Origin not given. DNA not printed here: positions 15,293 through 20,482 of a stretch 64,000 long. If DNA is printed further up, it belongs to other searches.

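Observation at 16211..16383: Sharp ~170-nt GC3 patch inside the giant gene, suggesting a mosaic or foreign origin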

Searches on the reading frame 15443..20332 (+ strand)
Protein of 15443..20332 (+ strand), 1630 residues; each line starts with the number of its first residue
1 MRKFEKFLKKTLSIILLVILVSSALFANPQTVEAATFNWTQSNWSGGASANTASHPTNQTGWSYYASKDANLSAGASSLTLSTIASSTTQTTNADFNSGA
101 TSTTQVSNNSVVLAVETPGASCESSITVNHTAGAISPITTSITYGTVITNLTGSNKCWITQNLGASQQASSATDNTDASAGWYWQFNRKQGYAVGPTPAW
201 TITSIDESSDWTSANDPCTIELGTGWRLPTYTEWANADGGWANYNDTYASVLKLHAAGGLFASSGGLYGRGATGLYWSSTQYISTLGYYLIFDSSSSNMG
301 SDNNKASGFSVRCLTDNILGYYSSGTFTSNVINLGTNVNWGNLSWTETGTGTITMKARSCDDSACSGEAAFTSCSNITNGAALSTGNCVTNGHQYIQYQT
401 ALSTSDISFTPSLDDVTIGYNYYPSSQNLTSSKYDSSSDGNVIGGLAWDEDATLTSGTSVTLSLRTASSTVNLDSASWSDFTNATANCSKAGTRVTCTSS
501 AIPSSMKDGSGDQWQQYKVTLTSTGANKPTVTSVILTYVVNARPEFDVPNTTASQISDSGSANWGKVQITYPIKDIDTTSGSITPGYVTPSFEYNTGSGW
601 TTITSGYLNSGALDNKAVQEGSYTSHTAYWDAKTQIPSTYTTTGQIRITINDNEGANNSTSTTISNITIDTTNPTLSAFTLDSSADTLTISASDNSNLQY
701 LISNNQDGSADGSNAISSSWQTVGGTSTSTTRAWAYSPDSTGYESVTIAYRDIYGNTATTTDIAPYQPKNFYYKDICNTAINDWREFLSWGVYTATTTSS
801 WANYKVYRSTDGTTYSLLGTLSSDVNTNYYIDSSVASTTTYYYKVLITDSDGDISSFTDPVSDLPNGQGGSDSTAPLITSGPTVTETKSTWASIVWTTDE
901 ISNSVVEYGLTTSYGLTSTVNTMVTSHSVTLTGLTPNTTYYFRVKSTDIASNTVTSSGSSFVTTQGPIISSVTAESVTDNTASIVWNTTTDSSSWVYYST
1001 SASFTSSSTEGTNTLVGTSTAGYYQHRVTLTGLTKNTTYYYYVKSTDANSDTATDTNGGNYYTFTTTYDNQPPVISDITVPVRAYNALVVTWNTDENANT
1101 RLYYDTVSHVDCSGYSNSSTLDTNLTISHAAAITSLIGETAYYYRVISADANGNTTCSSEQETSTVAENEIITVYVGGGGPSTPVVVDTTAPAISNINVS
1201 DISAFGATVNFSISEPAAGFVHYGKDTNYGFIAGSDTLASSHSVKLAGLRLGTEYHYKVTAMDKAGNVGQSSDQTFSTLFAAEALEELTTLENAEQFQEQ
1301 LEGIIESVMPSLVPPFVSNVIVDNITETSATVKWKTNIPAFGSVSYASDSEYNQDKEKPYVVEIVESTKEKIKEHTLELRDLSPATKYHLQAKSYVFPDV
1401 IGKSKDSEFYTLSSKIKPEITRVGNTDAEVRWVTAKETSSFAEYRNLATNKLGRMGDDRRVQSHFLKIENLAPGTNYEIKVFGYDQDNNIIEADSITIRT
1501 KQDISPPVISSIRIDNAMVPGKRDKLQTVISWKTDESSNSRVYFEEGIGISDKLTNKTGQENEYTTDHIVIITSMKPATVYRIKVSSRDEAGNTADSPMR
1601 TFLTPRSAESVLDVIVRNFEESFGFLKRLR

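Call 7: search_protein_families(library=pfam, proteins=[window:15443-20332:+], max_evalue=0.01)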
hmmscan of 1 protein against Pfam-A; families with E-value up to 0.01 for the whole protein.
window:15443-20332:+ (1630 aa): 6 families
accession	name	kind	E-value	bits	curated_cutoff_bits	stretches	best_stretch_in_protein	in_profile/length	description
PF16656.11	Pur_ac_phosph_N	-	6e-31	107.3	30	5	973-1052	7-88/93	Purple acid Phosphatase, N-terminal domain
PF00041.27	fn3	-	7.4e-21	74.6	25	4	881-951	5-73/84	Fibronectin type III domain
PF25059.1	FN3_DSCAM-DSCAML_C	-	2.5e-13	50.6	39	0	1565-1596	42-73/89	DSCAM/DSCAML C-terminal Fn3-like domain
PF16655.11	PhoD_N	-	2.6e-09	37.9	30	0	986-1052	16-85/90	PhoD-like phosphatase, N-terminal domain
PF25788.1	Ig_Rha78A_N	-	2.2e-05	25.1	27.4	0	787-860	21-96/105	Rha78A-like, N-terminal immunoglobulin domain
PF16874.11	Glyco_hydro_36C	-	0.005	17.7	27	0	1354-1397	9-52/77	Glycosyl hydrolase family 36 C-terminal domain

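Call 12: find_encoding_contigs(protein=window:15443-20332:+, flank=10000, max_places=10)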
Protein window:15443-20332:+ (1630 aa): no gene with exactly this product is on record in the collection.
